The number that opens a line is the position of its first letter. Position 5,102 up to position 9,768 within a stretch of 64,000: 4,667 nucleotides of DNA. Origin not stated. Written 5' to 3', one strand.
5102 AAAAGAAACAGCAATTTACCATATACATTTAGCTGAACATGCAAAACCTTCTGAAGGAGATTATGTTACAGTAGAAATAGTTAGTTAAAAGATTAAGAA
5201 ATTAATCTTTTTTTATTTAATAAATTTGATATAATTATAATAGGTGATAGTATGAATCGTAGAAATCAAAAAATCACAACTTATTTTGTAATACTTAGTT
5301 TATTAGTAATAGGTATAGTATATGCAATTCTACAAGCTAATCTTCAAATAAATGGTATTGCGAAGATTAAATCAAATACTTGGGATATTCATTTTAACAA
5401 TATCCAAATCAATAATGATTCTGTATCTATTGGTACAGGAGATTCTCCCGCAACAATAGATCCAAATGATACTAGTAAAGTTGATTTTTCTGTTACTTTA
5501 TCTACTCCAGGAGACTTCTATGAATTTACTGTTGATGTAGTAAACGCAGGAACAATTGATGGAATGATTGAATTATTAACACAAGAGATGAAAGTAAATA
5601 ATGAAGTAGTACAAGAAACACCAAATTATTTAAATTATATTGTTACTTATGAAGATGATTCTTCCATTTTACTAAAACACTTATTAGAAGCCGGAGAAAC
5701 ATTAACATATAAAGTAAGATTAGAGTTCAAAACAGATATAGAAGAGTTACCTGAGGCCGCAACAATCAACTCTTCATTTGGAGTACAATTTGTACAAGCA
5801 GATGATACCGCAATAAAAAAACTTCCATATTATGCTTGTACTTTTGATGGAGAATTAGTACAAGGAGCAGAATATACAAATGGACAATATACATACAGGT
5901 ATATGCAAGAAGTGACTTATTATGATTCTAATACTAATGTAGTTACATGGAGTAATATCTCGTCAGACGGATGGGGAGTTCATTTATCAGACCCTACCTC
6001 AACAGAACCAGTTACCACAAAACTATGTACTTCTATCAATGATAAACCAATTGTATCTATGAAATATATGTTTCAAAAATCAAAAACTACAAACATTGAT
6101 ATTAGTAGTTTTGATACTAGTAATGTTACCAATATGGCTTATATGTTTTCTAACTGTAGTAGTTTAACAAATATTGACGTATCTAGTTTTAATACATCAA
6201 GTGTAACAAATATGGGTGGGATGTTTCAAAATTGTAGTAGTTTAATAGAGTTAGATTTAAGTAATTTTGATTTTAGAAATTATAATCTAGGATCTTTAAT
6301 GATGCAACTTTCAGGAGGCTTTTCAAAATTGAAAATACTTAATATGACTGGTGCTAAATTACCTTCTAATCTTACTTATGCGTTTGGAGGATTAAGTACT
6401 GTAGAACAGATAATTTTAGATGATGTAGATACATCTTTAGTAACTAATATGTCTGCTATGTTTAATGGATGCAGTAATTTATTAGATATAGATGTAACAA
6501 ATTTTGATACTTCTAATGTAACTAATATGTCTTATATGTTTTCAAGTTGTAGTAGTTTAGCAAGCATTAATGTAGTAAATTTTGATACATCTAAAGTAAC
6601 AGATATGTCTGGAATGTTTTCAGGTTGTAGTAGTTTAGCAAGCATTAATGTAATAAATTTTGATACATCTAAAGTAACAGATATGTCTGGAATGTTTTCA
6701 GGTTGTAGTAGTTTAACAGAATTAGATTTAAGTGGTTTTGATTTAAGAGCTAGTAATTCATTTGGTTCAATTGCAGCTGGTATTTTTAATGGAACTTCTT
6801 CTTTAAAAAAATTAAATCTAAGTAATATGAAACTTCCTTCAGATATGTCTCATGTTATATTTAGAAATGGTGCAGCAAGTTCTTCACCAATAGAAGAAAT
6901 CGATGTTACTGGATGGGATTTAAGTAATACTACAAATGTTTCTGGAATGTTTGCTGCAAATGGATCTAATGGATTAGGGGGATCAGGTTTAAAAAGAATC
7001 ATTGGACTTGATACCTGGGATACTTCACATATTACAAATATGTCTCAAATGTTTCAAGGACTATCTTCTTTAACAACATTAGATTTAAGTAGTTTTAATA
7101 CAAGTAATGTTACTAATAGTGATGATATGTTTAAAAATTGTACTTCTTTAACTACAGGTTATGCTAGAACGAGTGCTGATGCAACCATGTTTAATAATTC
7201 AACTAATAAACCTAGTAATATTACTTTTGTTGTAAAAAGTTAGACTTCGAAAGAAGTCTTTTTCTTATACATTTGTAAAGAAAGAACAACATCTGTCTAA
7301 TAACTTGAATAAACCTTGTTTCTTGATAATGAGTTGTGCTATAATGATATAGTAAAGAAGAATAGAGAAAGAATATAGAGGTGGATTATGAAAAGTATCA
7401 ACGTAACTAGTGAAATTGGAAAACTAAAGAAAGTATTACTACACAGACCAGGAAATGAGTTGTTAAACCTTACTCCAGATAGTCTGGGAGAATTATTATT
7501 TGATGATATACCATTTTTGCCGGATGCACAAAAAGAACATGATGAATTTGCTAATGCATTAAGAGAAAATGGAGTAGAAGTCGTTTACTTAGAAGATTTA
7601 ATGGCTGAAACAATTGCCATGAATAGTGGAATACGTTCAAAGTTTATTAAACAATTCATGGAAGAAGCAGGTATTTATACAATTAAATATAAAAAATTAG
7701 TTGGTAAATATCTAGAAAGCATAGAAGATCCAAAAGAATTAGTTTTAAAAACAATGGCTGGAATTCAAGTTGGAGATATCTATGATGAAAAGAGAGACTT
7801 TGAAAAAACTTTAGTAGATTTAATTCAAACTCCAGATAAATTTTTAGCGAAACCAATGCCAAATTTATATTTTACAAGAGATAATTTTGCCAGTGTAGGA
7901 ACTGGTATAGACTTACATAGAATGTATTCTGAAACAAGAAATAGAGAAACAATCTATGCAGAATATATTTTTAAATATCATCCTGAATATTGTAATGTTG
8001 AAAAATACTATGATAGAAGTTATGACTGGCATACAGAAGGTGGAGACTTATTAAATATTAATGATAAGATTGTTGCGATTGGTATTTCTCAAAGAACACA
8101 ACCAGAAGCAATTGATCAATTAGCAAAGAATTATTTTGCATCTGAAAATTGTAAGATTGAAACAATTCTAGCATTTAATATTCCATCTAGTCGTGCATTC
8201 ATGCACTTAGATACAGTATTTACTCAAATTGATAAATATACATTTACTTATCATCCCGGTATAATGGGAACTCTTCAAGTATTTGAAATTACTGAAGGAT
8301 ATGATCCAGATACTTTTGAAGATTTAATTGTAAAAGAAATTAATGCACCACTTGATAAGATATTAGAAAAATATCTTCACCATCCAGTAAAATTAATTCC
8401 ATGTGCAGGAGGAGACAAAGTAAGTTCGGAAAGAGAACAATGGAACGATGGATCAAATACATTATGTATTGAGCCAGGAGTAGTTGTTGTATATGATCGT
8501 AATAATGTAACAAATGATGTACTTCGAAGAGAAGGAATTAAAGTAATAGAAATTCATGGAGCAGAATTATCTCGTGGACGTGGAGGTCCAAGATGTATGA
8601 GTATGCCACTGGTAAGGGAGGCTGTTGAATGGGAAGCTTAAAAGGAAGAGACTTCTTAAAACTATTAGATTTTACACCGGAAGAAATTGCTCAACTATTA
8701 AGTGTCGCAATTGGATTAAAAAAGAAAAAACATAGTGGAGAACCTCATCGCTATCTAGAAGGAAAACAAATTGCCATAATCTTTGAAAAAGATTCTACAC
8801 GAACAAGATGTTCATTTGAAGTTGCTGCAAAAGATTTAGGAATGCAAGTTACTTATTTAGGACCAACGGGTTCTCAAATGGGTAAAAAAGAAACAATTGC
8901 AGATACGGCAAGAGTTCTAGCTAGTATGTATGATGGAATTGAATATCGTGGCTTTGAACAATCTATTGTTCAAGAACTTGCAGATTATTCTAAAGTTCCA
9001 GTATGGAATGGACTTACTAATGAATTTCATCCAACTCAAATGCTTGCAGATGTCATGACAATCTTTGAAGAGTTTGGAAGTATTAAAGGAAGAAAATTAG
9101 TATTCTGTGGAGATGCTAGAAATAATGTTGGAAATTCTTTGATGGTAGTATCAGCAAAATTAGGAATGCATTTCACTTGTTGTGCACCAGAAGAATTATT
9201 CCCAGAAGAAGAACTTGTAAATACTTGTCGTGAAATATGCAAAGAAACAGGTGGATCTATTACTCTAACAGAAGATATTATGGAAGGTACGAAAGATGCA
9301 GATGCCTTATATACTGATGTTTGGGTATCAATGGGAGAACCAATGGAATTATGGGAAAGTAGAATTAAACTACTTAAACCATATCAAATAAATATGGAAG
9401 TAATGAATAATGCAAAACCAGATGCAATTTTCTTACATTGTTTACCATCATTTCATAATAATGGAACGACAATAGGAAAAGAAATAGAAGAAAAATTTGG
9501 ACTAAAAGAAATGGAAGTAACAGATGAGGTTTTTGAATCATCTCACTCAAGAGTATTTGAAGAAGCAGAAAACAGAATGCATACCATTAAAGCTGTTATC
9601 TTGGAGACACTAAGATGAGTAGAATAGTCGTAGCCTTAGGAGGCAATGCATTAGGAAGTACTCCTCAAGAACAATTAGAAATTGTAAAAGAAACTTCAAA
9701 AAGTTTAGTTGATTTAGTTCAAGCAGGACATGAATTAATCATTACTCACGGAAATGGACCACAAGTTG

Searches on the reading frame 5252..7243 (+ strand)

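Call 10: search_protein_families(library=ncbifam, proteins=[window:5252-7243:+], max_evalue=1e-8)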
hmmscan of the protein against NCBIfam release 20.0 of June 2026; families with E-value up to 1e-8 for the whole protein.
window:5252-7243:+ (663 aa): 2 families
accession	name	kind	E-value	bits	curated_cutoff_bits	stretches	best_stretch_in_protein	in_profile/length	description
TIGR02167.2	Liste_lipo_26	repeat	4.6e-74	243.3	30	5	298-322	1-25/26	PARCEL repeat-containing surface protein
NF045896.1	Mbov_0838_LP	exception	2.3e-25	89.5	500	1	370-498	245-369/433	Mbov_0838 family PARCEL repeat surface lipoprotein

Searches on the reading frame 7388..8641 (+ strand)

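Call 10: search_protein_families(library=ncbifam, proteins=[window:7388-8641:+], max_evalue=1e-8)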
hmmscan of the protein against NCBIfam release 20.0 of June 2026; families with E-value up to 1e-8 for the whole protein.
window:7388-8641:+ (417 aa): 2 families
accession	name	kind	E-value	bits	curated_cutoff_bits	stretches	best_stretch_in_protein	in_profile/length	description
TIGR01078.1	arcA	equivalog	7e-155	515.8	489.1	1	4-412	1-407/408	arginine deiminase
NF002381.0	PRK01388.1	subfamily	4.1e-145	483.7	414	1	2-413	4-405/405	arginine deiminase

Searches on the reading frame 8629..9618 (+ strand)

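Call 10: search_protein_families(library=ncbifam, proteins=[window:8629-9618:+], max_evalue=1e-8)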
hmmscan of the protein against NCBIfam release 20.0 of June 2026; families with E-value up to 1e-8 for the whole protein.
window:8629-9618:+ (329 aa): 16 families
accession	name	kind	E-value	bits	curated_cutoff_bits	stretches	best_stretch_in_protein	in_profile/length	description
NF003286.0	PRK04284.1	subfamily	9e-152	504.9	515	1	2-328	2-330/332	ornithine carbamoyltransferase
NF009213.0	PRK12562.1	subfamily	2.4e-129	431.5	559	1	2-328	2-332/334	ornithine carbamoyltransferase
TIGR00658.1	orni_carb_tr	equivalog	3.7e-128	427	280.85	1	7-328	1-303/304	ornithine carbamoyltransferase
NF002470.0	PRK01713.1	equivalog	2.1e-126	421.9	545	1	4-328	5-333/334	ornithine carbamoyltransferase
NF001986.0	PRK00779.1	subfamily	4.5e-103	344.6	306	1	4-278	3-271/307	ornithine carbamoyltransferase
TIGR04384.1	putr_carbamoyl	exception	5e-82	275.6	500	1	8-324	1-303/330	putrescine carbamoyltransferase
NF011380.0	PRK14805.1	equivalog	6.1e-76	255.4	421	1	8-327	3-299/302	ornithine carbamoyltransferase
NF002032.1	PRK00856.1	equivalog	2.4e-45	155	263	1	8-288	2-272/297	aspartate carbamoyltransferase catalytic subunit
TIGR00670.1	asp_carb_tr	equivalog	5e-44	150.6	236.95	1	7-275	1-267/304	aspartate carbamoyltransferase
NF011379.0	PRK14804.1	equivalog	8e-42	143.4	373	1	12-328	12-309/311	ornithine carbamoyltransferase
NF003384.0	PRK04523.1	equivalog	9.6e-39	133.4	288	1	7-324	4-329/336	N-acetylornithine carbamoyltransferase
NF005538.0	PRK07200.1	equivalog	6e-26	91.4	453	1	3-250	18-286/396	knotted carbamoyltransferase YgeW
NF006046.0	PRK08192.1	equivalog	7.3e-26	91.2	512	1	3-273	3-276/339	aspartate carbamoyltransferase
NF008853.0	PRK11891.1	equivalog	3e-24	85.4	560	1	15-278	97-362/430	aspartate carbamoyltransferase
TIGR03316.1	ygeW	equivalog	5.9e-24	84.7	500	1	6-325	18-370/391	knotted carbamoyltransferase YgeW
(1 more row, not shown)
